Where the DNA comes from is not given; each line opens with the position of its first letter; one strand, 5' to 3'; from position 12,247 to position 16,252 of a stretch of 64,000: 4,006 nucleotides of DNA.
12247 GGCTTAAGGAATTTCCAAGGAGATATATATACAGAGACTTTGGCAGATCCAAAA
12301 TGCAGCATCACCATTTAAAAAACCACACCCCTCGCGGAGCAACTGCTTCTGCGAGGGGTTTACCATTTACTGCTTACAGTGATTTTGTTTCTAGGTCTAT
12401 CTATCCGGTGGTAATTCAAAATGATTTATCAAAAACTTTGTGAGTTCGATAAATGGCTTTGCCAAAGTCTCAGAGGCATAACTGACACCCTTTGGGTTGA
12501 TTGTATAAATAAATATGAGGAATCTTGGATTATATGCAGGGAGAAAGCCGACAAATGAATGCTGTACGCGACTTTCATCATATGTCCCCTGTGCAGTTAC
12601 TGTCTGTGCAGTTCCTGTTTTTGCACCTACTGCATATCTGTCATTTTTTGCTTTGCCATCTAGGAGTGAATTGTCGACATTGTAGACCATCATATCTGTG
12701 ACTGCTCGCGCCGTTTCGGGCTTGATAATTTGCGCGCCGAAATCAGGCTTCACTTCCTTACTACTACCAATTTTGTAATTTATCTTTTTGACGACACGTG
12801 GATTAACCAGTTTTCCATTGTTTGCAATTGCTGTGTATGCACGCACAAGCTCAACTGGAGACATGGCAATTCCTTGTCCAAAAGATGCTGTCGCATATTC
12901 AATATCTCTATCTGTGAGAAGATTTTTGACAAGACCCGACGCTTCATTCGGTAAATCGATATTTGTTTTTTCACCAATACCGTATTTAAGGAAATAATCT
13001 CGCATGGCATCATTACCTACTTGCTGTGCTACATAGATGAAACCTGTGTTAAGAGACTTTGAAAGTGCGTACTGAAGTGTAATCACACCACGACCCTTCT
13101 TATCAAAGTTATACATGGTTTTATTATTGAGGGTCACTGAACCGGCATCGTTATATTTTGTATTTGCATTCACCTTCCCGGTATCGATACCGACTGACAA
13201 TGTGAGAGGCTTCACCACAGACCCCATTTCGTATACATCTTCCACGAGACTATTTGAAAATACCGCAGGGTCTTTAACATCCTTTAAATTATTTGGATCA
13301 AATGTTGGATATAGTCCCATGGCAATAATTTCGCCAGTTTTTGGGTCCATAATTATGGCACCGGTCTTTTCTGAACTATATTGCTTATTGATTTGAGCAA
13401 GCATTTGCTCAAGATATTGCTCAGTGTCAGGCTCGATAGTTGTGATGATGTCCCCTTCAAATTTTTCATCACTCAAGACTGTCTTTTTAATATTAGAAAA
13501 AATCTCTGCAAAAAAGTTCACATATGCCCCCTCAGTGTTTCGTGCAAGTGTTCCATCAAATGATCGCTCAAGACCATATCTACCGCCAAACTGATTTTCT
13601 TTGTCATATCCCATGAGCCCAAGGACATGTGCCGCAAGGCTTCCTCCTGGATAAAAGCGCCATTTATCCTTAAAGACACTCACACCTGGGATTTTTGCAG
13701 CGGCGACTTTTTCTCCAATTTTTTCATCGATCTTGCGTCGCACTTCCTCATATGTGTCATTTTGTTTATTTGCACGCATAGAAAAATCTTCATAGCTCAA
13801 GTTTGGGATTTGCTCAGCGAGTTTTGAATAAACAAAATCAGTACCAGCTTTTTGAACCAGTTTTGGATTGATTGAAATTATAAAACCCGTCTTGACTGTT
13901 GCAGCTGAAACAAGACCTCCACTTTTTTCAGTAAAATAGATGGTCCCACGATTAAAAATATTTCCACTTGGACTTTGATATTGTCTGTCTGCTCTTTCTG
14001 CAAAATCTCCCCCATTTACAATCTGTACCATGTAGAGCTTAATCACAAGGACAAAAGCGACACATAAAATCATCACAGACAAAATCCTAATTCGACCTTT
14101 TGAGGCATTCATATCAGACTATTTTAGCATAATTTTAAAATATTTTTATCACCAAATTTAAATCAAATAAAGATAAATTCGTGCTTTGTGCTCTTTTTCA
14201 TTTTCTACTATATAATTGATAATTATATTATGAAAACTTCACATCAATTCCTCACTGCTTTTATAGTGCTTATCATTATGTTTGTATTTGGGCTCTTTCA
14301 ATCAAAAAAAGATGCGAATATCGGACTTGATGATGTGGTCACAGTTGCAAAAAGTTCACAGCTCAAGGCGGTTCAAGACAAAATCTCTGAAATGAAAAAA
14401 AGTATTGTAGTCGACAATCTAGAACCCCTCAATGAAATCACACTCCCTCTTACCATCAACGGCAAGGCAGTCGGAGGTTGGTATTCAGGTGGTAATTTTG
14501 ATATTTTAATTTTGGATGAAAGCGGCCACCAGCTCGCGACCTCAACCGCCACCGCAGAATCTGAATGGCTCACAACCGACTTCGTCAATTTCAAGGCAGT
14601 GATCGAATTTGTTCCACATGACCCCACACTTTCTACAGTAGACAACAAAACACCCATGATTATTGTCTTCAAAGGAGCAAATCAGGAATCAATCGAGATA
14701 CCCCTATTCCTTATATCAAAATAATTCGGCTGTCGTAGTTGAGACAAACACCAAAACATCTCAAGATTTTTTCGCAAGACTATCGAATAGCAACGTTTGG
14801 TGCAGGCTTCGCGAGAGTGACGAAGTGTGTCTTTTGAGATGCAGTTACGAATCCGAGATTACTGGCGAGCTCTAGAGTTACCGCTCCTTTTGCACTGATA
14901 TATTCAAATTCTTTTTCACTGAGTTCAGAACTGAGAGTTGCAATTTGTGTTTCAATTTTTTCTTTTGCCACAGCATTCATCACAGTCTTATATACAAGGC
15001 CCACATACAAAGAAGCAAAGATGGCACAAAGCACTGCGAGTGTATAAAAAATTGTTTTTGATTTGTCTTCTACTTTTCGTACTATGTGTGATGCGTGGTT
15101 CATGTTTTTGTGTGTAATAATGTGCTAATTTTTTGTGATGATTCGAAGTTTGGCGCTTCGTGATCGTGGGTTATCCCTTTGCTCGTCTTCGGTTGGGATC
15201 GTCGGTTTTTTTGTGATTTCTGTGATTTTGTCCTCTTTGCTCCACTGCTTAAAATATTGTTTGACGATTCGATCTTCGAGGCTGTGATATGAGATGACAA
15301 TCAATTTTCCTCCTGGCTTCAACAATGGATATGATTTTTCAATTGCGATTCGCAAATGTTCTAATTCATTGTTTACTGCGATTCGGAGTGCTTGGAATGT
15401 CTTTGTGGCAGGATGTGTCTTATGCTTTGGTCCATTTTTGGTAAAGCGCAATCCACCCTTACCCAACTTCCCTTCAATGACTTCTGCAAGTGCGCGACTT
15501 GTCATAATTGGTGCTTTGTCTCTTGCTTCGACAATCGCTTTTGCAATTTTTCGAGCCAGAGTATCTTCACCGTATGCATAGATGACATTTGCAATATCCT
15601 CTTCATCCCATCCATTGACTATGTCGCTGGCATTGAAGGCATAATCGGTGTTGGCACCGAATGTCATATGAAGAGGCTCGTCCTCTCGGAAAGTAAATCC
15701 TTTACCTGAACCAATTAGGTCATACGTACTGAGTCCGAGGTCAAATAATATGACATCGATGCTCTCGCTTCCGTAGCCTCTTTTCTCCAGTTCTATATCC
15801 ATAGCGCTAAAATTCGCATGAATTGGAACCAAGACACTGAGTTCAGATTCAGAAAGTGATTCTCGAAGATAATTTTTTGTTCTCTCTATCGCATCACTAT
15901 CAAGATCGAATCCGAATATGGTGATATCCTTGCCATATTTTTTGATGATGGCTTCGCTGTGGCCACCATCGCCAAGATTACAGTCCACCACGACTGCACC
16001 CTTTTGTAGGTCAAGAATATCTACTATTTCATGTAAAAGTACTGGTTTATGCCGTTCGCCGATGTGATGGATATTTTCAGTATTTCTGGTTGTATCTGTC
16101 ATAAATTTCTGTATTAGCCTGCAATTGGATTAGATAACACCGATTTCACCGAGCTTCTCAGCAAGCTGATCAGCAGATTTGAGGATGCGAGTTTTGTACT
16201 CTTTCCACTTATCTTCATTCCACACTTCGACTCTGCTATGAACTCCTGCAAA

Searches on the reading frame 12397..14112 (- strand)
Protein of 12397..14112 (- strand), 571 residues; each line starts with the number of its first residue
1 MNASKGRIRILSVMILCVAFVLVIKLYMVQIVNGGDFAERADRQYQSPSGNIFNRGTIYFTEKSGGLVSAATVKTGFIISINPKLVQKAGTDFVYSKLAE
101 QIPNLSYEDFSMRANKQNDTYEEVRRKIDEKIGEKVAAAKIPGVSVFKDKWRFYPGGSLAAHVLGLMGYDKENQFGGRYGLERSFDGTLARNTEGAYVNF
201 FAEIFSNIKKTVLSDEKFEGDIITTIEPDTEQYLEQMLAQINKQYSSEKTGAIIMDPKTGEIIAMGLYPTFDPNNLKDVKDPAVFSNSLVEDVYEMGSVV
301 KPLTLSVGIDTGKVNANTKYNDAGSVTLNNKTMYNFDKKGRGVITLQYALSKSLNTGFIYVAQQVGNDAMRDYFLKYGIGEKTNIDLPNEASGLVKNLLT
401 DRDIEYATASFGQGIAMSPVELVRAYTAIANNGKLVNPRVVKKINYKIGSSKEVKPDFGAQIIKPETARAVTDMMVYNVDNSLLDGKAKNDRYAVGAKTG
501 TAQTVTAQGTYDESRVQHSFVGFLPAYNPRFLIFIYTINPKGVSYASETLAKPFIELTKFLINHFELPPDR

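Call 14: search_protein_families(library=pfam, proteins=[window:12397-14112:-], max_evalue=0.0001)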
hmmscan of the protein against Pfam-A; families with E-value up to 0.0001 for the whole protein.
window:12397-14112:- (571 aa): 2 families
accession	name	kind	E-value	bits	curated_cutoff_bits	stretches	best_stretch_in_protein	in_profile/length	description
PF00905.27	Transpeptidase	-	1.9e-70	237.9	22.1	1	251-553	2-292/299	Penicillin binding protein transpeptidase domain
PF03717.20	PBP_dimer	-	3.3e-07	31.3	24.4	1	71-189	18-158/180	Penicillin-binding Protein dimerisation domain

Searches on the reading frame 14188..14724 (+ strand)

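Call 56: search_protein_families(library=pfam, proteins=[window:14188-14724:+], max_evalue=0.001)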
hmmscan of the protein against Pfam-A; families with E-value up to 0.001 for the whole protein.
window:14188-14724:+ (178 aa): 1 family
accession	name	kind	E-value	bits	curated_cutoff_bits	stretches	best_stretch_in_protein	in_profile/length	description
PF10648.15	Gmad2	-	0.00014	22.6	25.7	1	73-146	2-70/86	Immunoglobulin-like domain of bacterial spore germination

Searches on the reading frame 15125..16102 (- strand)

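Call 14: search_protein_families(library=pfam, proteins=[window:15125-16102:-], max_evalue=0.0001)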
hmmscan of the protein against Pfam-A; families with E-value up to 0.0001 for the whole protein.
window:15125-16102:- (325 aa): 3 families
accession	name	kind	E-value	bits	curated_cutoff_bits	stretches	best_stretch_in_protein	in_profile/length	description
PF01795.25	Methyltransf_5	-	4.9e-88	296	27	1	17-324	3-308/309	MraW methylase family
PF13847.12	Methyltransf_31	-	2.3e-06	27.8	27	0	33-121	2-81/145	Methyltransferase domain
PF06962.18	rRNA_methylase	-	2.5e-05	24.7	22.7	0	62-123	1-53/137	Putative rRNA methylase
